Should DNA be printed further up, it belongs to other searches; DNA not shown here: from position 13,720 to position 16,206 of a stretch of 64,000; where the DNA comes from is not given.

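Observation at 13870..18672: fliK occupies the position expected for flgL, and carries recent 81-nt tandem repeats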

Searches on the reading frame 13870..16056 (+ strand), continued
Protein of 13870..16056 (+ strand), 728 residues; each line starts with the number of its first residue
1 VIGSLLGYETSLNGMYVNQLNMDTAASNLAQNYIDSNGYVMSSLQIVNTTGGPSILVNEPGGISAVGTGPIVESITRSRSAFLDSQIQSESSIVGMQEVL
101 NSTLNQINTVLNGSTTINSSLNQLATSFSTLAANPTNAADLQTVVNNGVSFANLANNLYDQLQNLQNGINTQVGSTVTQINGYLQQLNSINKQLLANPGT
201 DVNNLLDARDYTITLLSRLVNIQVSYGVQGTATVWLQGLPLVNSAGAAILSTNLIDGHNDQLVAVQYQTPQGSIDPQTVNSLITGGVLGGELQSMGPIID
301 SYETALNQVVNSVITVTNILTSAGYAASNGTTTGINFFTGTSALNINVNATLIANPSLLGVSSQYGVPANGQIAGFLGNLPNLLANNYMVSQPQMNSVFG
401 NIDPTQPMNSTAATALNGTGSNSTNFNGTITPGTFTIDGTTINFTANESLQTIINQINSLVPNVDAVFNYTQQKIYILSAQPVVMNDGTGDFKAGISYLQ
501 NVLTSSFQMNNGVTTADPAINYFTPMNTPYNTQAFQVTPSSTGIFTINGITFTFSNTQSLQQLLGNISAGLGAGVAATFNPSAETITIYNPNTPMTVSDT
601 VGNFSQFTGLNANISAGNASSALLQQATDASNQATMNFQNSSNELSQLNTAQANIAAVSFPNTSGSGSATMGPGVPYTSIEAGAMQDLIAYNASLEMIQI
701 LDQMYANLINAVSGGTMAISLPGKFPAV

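Call 37: search_protein_families(library=pfam, proteins=[L034:6007-6432:+, L034:6547-6978:+, L034:7380-8168:+, L034:8170-9654:+, L034:12390-13169:+], max_evalue=0.001)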
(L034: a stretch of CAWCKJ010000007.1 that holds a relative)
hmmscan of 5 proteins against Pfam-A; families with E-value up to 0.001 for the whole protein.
L034:6007-6432:+ (141 aa): 2 families
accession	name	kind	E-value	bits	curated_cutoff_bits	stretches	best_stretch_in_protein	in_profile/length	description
PF03963.19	FlgD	-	1.5e-21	76.8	27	1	6-74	6-74/75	Flagellar hook capping protein - N-terminal region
PF13861.12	FLgD_tudor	-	2.4e-07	31.3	26.9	1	80-130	5-58/58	FlgD Tudor-like domain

L034:6547-6978:+ (143 aa): 0 families

L034:7380-8168:+ (262 aa): 0 families

L034:8170-9654:+ (494 aa): 2 families
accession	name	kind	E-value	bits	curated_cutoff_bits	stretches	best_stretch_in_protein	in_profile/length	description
PF13585.12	CHU_C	-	4.6e-05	23.9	27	1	435-480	29-72/86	CHU_C Type IX secretion signal domain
PF13860.13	FlgD_ig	-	0.00074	19.9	27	0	436-480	26-75/79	FlgD Ig-like domain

L034:12390-13169:+ (259 aa): 0 families

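Call 62: find_encoding_contigs(protein=P0057, flank=8000, max_places=2)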
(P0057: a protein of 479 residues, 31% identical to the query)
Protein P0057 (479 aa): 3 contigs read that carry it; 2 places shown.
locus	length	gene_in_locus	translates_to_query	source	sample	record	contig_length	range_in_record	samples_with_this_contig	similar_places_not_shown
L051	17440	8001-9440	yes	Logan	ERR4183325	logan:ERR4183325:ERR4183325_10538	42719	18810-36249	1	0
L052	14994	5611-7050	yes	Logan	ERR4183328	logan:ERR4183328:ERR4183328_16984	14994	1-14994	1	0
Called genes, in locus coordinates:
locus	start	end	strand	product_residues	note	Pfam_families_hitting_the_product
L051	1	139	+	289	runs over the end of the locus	PF08668:HDOD, PF01966:HD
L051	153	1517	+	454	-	PF01590:GAF, PF13185:GAF_2, PF13492:GAF_3, PF00512:HisKA, PF02518:HATPase_c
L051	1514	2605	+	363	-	-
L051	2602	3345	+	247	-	PF00460:Flg_bb_rod (weak), PF22692:LlgE_F_G_D1, PF06429:Flg_bbr_C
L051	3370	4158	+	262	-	PF00460:Flg_bb_rod, PF22692:LlgE_F_G_D1, PF06429:Flg_bbr_C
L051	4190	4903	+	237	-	PF13144:ChapFlgA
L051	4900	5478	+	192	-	PF02107:FlgH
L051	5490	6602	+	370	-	PF02119:FlgI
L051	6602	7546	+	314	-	PF10135:Rod-binding, PF01464:SLT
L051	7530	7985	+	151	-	PF05130:FlgN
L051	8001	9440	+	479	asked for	PF00460:Flg_bb_rod (weak), PF22638:FlgK_D1, PF06429:Flg_bbr_C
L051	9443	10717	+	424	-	PF00669:Flagellin_N (weak)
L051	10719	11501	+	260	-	PF01618:MotA_ExbB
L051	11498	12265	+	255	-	PF13677:MotB_plug, PF00691:OmpA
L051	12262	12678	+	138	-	PF02623:FliW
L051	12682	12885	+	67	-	PF02599:CsrA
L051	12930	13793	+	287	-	PF20560:MotA_N, PF01618:MotA_ExbB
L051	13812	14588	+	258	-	PF13677:MotB_plug, PF00691:OmpA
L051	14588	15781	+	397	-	PF00072:Response_reg, PF13487:HD_5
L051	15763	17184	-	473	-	PF14691:Fer4_20, PF01262:AlaDh_PNT_C (faint), PF01946:Thi4 (weak), PF00070:Pyr_redox (faint), PF00890:FAD_binding_2 (weak), PF01266:DAO (faint), PF07992:Pyr_redox_2, PF13450:NAD_binding_8, +4 more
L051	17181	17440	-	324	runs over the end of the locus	PF00175:NAD_binding_1 (faint), PF10418:DHODB_Fe-S_bind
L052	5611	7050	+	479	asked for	PF00460:Flg_bb_rod (weak), PF22638:FlgK_D1, PF06429:Flg_bbr_C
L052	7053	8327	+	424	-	PF00669:Flagellin_N (weak)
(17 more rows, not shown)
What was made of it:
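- The nearest outgroup locus has flgN-flgK-flgL-motA-motB-fliW-csrA (call 62).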

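Call 63: find_homologous_proteins(query=L051:9443-10717:+, max_evalue=0.001)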
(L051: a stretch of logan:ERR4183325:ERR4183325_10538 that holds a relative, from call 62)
Query L051:9443-10717:+ (424 aa): 87 proteins with E <= 0.001 among 8000 candidates.
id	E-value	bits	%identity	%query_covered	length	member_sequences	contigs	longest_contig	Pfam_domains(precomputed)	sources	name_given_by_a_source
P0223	3.5e-263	890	100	100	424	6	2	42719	PF00669.26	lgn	-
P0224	1.6e-227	773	85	100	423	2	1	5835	PF00669.26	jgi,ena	-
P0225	1.7e-223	760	84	100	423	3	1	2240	PF07559.20,PF00669.26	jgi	jgi:flagellar hook-associated protein 3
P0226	6.2e-223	758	85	100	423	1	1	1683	PF00669.26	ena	-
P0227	2.0e-204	697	77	100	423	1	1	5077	PF07559.20,PF00669.26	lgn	-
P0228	2.3e-188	644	69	100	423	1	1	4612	PF07559.20,PF00669.26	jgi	jgi:flagellar hook-associated protein 3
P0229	1.2e-174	599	67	100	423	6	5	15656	PF00669.26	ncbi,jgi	-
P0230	1.2e-168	579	64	100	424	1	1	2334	PF00669.26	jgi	jgi:flagellar hook-associated protein 3 FlgL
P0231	1.6e-168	579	64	100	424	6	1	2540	PF00669.26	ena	-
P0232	1.7e-168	579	65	100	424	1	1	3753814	PF00669.26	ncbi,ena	-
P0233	4.2e-168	578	65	100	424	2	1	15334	PF00669.26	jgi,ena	-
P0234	1.0e-166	573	64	100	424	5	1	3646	PF00669.26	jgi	jgi:flagellar hook-associated protein 3 FlgL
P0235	7.6e-165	567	63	100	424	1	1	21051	PF00669.26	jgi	jgi:flagellar hook-associated protein 3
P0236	5.6e-164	564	63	100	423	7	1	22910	PF07559.20,PF00669.26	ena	-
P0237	1.8e-162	559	63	100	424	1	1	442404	PF00669.26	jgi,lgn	jgi:flagellar hook-associated protein 3 FlgL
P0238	6.4e-162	557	61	100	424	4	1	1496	PF00669.26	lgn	-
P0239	2.8e-161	555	60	100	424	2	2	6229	PF00669.26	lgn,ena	-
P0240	2.7e-160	552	60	100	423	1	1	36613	PF00669.26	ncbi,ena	-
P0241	1.6e-159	549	63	100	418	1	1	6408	PF07559.20,PF00669.26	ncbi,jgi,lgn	-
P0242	1.2e-157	543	58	100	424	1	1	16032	PF00669.26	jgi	jgi:flagellar hook-associated protein 3 FlgL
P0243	8.7e-156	537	59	100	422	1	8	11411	PF07559.20,PF00669.26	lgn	-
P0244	1.3e-155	536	59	100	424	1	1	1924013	PF00669.26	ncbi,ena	-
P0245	8.0e-155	534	61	100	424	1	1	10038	PF00669.26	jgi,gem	-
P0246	1.9e-154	533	60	100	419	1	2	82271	PF07559.20,PF00669.26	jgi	jgi:flagellar hook-associated protein 3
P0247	4.1e-154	531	57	100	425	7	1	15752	PF07559.20,PF00669.26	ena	-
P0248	4.0e-153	528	60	100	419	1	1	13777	PF07559.20,PF00669.26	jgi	jgi:flagellar hook-associated protein 3 FlgL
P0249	4.8e-152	525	60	100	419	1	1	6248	PF07559.20,PF00669.26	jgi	jgi:flagellar hook-associated protein 3 FlgL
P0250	5.3e-152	525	59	100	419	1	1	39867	PF07559.20,PF00669.26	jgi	jgi:flagellar hook-associated protein 3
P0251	1.7e-151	523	59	100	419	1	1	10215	PF07559.20,PF00669.26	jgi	jgi:flagellar hook-associated protein 3 FlgL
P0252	3.8e-149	515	56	100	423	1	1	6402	PF00669.26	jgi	jgi:flagellar hook-associated protein 3 FlgL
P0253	2.5e-147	509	56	100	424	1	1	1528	PF00669.26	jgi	jgi:flagellar hook-associated protein 3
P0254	1.1e-146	507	57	100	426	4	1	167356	PF07559.20,PF00669.26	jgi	jgi:flagellar hook-associated protein 3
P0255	3.1e-144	499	54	100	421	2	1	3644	PF00669.26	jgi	jgi:flagellar hook-associated protein 3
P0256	3.9e-144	499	56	100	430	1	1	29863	PF00669.26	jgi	jgi:flagellar hook-associated protein 3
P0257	2.8e-138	479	69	76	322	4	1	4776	PF00669.26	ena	-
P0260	1.7e-136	474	53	100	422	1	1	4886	PF07559.20,PF00669.26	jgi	jgi:flagellar hook-associated protein 3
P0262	2.4e-128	447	48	74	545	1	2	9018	PF07559.20,PF00669.26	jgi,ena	jgi:flagellin-like hook-associated protein FlgL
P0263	1.5e-127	444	51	70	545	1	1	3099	PF07559.20,PF00669.26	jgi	jgi:flagellar hook-associated protein 3 FlgL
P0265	3.4e-122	426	49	100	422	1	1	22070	PF07559.20,PF00669.26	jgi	jgi:flagellar hook-associated protein 3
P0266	1.6e-121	424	50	100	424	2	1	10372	PF00700.28,PF00669.26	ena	-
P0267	1.6e-119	418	49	100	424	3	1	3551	PF00669.26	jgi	jgi:flagellin-like hook-associated protein FlgL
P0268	3.3e-118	413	48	100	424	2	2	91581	PF00669.26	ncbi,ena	-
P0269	4.8e-118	413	49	100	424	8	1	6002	PF00669.26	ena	-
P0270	7.9e-117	409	49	100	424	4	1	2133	PF00669.26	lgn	-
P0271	1.8e-114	401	48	100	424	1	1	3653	PF00700.28,PF00669.26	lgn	-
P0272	7.3e-109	383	47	100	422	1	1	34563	PF00700.28,PF07559.20,PF00669.26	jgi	-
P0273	4.3e-108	380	44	77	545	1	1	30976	PF07559.20,PF00669.26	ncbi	-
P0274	2.9e-104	367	47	100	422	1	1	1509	PF00669.26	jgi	jgi:flagellar hook-associated protein 3 FlgL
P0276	2.1e-103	365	46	100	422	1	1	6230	PF07559.20,PF00669.26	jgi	jgi:flagellar hook-associated protein 3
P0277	2.3e-58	216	41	43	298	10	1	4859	PF00700.28,PF00669.26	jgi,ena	jgi:flagellar hook-associated protein 3 FlgL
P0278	1.1e-51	194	42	45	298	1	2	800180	PF00700.28,PF00669.26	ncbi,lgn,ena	ncbi:MAG: flagellar hook-associated protein FlgL [Bacteroidota bacterium]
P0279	1.2e-51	194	40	44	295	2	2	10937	PF00669.26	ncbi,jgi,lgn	-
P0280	1.3e-47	181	44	44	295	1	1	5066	PF00669.26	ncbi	-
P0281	8.9e-44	168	40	43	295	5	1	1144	PF00669.26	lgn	-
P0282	9.5e-43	165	39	43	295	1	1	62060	PF00669.26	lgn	-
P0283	2.0e-42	164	40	45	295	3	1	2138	PF00669.26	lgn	-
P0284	7.7e-41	159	38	42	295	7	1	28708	PF00669.26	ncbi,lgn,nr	ncbi:MAG: hypothetical protein HUU02_05165 [Bacteroidetes bacterium]|nr:hypothetical protein [Bacter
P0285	1.8e-40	158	36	51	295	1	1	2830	PF00669.26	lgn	-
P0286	6.5e-40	156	36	45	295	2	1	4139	PF00669.26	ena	-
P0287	1.9e-36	144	33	45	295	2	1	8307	PF00669.26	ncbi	-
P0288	5.8e-34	136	27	100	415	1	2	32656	PF07559.20,PF00669.26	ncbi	-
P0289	1.2e-33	135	26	100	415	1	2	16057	PF07559.20,PF00669.26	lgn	-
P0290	1.9e-33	134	27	100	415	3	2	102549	PF07559.20,PF00669.26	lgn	-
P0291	8.5e-33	132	26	100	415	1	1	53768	PF07559.20,PF00669.26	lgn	-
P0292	1.5e-31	128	25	100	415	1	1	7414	PF07559.20,PF00669.26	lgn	-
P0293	1.0e-29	122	26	100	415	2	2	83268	PF07559.20,PF00669.26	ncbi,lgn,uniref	ncbi:flagellar hook-associated protein FlgL [Ignavibacterium sp.]|uniref:flagellar hook-associated p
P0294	2.5e-29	121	36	43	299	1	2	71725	PF00669.26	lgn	-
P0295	3.8e-19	87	34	34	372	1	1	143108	PF00700.28,PF00669.26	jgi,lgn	jgi:flagellar hook-associated protein 3 FlgL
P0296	2.0e-18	85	30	46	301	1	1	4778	PF00669.26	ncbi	-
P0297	2.5e-17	81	30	44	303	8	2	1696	PF00669.26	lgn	-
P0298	2.8e-17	81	32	43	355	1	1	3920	PF00700.28,PF00669.26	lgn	-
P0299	5.6e-16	77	30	42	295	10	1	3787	PF00700.28,PF00669.26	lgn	-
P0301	2.5e-9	55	31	41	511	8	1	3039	PF00669.26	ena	-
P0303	5.1e-8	51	29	44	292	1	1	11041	PF00669.26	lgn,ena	-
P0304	8.8e-8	50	29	44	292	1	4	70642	PF00669.26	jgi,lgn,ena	-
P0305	1.8e-6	46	25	10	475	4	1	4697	PF00669.26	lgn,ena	-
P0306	3.2e-6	45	27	37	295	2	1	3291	PF00669.26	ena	-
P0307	1.0e-5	43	26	33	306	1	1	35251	PF00700.28,PF00669.26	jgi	jgi:flagellar hook-associated protein 3 FlgL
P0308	1.9e-5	42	29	31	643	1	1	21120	PF00669.26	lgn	-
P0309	8.9e-4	37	27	33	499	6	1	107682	PF00669.26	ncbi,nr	ncbi:MAG: hypothetical protein L3J21_02215 [Devosiaceae bacterium]|nr:hypothetical protein [Devosiac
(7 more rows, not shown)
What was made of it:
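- The word-indexed search in call 63 cannot reach distant FlgLs.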
